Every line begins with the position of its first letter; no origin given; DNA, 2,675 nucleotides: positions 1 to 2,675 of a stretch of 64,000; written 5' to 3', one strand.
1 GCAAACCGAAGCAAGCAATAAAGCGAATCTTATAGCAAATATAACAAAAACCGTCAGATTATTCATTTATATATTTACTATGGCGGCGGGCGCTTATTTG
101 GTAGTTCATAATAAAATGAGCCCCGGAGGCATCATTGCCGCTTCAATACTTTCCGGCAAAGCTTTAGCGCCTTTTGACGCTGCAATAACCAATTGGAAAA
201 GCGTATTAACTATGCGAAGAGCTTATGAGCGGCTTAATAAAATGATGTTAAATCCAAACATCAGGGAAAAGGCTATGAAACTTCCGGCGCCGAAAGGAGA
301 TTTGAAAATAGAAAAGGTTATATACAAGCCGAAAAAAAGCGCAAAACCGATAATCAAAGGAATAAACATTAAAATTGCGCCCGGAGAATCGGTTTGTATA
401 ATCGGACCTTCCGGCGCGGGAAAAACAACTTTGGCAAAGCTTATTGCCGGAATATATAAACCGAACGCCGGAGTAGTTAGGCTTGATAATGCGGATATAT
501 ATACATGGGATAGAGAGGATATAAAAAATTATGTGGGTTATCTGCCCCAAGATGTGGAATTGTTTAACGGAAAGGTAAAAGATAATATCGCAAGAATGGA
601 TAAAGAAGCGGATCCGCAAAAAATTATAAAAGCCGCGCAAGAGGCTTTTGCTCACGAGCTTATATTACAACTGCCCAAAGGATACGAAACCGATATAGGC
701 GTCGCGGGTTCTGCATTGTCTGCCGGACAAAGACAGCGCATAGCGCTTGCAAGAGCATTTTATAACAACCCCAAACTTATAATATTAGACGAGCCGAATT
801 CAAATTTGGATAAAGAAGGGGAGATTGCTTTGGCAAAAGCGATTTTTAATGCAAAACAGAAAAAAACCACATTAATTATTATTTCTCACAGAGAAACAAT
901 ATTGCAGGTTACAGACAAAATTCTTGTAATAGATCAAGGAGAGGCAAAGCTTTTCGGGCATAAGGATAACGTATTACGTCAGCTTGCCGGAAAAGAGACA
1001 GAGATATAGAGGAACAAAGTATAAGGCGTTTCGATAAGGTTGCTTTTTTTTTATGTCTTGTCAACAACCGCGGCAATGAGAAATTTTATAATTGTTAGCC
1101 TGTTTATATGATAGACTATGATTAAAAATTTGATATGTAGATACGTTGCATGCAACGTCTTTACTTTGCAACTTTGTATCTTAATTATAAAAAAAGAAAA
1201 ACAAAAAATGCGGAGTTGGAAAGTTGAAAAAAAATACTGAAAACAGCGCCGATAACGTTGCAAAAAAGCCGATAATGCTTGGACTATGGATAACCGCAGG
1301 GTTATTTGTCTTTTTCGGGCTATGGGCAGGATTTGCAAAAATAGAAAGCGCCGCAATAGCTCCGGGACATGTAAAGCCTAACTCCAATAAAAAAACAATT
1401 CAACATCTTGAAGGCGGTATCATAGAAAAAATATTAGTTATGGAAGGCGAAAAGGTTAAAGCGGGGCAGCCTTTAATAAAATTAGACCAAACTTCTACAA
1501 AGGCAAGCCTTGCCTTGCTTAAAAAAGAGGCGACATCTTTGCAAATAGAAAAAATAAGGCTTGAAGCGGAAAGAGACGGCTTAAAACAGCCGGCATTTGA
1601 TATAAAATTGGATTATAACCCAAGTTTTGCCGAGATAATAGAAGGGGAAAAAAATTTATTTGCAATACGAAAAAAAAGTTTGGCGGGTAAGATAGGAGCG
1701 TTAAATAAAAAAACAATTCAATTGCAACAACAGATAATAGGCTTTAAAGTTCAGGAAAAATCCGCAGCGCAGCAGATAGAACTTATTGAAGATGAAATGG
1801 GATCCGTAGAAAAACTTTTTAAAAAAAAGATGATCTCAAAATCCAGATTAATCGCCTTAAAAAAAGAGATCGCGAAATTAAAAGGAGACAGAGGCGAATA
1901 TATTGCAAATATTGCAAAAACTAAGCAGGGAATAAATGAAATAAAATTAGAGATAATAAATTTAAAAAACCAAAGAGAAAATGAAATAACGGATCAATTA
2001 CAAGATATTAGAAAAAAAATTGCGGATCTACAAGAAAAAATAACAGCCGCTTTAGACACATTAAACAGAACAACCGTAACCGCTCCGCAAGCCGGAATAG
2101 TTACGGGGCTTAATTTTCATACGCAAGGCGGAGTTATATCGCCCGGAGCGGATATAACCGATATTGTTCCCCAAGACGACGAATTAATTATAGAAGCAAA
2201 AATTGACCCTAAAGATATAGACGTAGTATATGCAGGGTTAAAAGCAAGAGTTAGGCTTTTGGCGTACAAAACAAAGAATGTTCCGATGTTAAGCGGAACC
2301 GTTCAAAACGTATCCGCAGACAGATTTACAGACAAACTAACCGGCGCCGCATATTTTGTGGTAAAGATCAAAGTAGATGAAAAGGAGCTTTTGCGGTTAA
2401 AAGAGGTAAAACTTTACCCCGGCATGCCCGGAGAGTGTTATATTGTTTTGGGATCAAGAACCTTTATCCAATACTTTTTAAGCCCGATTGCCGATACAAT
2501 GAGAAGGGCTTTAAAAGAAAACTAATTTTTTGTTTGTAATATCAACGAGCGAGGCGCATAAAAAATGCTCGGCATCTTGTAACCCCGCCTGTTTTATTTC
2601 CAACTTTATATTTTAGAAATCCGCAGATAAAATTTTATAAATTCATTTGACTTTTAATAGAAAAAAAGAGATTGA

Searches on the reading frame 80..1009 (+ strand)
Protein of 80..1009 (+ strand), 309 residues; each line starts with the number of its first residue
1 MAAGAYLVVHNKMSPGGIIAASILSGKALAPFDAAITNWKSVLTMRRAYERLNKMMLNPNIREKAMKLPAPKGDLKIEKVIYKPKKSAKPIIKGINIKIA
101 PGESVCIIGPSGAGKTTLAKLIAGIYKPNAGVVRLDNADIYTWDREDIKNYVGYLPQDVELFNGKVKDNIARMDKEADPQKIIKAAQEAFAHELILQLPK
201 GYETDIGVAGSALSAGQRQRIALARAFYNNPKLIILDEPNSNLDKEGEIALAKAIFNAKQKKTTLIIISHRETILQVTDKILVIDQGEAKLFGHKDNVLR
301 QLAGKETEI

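Call 42: search_protein_families(library=pfam, max_evalue=0.00001, proteins=[window:80-1009:+])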
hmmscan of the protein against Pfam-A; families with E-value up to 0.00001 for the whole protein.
window:80-1009:+ (309 aa): 2 families
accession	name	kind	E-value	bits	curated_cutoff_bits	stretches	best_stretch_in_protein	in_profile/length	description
PF00005.33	ABC_tran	-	3.4e-33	115.6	25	1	93-240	2-136/137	ABC transporter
PF02463.25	SMC_N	-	1e-07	32.1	40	1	207-286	131-213/220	RecF/RecN/SMC N terminal domain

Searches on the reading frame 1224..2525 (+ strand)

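Call 42: search_protein_families(library=pfam, max_evalue=0.00001, proteins=[window:1224-2525:+])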
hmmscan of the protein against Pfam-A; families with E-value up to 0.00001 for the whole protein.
window:1224-2525:+ (433 aa): 2 families
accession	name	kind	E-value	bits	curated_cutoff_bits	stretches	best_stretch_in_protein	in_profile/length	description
PF13437.12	HlyD_3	-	3e-16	60.5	22.2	1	284-389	1-100/106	HlyD family secretion protein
PF16576.10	HlyD_D23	-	5.9e-10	39.2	30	0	271-353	97-177/214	Barrel-sandwich domain of CusB or HlyD membrane-fusion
